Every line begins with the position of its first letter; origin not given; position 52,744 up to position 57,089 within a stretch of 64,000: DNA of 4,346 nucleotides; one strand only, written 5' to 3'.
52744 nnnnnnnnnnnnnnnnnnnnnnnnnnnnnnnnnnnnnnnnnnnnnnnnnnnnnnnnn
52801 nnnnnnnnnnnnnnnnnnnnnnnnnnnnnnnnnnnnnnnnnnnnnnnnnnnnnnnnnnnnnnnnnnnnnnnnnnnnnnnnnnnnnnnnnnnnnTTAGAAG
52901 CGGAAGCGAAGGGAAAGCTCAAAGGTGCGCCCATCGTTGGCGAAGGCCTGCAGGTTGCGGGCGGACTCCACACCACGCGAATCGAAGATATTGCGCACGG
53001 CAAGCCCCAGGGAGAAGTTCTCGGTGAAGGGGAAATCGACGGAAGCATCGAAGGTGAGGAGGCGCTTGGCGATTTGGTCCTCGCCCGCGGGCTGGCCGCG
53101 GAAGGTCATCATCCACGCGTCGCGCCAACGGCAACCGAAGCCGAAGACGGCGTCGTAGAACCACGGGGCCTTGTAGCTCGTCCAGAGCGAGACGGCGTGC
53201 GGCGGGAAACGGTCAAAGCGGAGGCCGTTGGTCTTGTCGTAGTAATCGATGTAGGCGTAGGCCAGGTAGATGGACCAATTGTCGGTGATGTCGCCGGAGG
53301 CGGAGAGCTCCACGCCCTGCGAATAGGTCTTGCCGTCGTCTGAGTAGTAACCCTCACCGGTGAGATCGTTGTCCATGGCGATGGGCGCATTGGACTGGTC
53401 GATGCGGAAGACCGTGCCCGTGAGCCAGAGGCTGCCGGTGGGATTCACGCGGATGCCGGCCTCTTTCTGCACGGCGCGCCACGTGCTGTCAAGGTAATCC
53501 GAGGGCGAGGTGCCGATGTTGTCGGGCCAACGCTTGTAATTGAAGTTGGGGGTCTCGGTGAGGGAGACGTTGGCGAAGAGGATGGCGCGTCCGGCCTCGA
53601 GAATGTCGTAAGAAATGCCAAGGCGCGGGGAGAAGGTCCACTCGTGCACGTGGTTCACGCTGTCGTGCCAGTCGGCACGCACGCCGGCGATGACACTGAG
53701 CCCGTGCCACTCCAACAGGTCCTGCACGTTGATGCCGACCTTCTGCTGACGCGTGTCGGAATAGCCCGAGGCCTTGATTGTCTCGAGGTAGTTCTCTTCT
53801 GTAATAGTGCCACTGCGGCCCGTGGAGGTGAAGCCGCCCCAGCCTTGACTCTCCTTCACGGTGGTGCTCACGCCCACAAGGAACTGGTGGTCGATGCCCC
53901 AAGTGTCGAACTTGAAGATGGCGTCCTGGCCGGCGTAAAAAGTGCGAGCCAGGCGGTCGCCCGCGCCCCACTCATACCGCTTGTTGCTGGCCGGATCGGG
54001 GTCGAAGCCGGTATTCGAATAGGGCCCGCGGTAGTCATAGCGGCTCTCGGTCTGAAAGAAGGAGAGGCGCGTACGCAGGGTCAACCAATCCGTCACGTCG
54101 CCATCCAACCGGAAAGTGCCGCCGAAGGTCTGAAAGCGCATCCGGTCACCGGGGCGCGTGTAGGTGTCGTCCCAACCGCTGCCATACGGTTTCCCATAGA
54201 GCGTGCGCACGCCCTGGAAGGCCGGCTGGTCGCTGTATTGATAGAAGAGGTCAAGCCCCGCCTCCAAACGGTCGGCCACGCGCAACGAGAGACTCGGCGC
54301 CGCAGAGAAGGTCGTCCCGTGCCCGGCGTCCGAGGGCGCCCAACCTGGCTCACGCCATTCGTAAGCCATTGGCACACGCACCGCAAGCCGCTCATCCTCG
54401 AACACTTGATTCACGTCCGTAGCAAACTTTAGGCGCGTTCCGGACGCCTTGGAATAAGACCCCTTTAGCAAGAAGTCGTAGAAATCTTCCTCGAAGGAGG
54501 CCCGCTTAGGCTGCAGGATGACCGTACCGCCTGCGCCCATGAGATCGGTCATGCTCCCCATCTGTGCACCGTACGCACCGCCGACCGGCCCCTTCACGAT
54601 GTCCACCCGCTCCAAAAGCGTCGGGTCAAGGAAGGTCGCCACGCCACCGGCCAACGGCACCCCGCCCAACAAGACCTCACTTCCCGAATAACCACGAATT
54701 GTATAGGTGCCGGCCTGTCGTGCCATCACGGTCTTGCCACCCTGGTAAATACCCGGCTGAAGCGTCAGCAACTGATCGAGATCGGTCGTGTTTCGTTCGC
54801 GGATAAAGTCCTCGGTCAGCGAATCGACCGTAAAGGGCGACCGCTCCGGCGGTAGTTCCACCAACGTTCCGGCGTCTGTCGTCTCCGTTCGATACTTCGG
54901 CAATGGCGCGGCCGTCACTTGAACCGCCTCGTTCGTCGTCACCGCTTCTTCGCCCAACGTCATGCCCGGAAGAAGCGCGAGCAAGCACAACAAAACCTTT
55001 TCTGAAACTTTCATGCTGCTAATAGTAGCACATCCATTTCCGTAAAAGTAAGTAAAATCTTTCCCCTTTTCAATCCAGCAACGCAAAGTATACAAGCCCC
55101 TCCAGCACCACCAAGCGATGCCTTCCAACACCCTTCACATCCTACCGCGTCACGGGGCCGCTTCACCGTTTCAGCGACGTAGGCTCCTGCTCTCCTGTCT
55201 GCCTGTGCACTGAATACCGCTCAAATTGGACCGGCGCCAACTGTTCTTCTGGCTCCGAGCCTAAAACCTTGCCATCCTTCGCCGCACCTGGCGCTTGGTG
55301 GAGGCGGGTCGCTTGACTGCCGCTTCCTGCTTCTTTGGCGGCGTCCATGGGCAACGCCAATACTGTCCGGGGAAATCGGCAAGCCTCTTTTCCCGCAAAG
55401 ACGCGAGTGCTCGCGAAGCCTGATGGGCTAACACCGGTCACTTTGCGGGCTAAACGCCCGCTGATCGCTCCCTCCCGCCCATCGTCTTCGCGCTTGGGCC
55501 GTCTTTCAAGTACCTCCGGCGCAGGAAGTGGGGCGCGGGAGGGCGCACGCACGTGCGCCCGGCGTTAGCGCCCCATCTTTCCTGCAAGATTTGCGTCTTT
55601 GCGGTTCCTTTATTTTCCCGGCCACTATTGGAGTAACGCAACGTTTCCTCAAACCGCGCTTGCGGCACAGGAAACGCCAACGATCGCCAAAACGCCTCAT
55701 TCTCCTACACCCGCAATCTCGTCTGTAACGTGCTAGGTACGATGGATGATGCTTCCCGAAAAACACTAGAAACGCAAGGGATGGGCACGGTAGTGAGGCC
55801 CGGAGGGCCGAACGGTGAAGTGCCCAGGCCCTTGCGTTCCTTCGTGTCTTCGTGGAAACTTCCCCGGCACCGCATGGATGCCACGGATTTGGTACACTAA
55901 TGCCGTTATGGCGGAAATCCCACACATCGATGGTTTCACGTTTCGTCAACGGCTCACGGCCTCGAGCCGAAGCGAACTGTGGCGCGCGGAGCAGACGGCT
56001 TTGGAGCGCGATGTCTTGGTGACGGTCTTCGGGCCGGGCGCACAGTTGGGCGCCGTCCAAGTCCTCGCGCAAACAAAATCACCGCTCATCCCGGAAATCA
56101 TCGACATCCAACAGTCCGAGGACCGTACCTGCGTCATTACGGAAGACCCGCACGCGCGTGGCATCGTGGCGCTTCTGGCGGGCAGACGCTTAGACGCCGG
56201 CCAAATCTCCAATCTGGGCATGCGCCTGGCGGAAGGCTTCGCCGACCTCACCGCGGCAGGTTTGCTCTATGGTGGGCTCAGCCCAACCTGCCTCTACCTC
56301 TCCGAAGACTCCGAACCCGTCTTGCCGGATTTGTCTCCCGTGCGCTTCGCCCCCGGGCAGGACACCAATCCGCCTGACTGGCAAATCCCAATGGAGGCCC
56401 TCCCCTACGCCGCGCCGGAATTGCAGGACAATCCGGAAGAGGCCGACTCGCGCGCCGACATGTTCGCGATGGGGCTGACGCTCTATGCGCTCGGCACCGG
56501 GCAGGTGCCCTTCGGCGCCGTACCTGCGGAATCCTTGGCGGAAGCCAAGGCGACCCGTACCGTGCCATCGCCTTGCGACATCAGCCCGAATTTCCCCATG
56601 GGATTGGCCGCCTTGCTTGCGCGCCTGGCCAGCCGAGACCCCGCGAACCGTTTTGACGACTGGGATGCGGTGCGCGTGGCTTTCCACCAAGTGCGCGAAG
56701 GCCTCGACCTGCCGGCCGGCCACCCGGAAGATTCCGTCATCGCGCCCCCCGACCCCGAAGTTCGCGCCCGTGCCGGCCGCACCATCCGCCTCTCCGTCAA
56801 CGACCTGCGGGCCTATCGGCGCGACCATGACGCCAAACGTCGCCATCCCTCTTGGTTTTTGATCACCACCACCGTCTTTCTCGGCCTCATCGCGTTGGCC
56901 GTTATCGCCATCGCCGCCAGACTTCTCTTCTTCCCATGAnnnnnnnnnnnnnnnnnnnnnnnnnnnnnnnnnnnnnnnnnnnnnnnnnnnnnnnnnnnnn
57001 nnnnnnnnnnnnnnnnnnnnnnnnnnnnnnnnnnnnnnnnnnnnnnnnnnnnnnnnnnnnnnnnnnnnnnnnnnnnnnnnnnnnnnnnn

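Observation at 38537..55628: Family B: a second ~270-bp MITE sharing its termini with family A, with a clean 10-bp target-site duplication at one copy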

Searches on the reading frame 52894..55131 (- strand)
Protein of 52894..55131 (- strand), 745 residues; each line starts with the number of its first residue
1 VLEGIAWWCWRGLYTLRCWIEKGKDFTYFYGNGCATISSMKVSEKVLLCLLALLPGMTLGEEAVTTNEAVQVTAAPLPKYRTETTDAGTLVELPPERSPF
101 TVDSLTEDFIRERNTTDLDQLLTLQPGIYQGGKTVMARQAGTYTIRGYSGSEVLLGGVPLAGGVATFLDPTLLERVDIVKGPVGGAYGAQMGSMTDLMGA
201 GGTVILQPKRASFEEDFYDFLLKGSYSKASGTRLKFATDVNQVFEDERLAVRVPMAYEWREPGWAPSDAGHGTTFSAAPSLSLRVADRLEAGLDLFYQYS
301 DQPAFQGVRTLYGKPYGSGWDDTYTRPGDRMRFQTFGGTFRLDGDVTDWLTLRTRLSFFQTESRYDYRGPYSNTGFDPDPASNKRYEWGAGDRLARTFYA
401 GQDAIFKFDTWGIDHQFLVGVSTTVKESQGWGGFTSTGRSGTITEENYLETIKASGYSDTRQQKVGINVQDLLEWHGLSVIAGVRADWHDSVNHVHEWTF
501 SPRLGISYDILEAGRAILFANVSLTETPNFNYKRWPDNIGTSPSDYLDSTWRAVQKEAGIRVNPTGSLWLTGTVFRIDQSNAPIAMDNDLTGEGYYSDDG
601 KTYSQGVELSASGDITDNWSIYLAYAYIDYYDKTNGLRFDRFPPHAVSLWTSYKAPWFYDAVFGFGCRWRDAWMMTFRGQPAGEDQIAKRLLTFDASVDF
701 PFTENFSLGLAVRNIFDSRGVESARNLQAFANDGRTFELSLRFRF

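Call 13: search_protein_families(library=pfam, proteins=[window:52894-55131:-])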
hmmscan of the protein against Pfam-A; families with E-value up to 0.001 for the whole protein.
window:52894-55131:- (745 aa): 2 families
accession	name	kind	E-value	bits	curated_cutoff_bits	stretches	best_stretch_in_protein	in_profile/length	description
PF07715.20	Plug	-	3.6e-12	47.2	23.9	1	96-190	3-102/107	TonB-dependent Receptor Plug Domain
PF14905.12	OMP_b-brl_3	-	0.00032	20.3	27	0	600-741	265-406/408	Outer membrane protein beta-barrel family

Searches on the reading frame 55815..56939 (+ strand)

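Call 13: search_protein_families(library=pfam, proteins=[window:55815-56939:+])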
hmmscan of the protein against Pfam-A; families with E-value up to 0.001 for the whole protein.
window:55815-56939:+ (374 aa): 1 family
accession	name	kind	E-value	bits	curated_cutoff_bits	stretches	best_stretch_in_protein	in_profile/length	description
PF00069.31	Pkinase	-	1.6e-08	34.7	31.7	1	81-280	49-252/263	Protein kinase domain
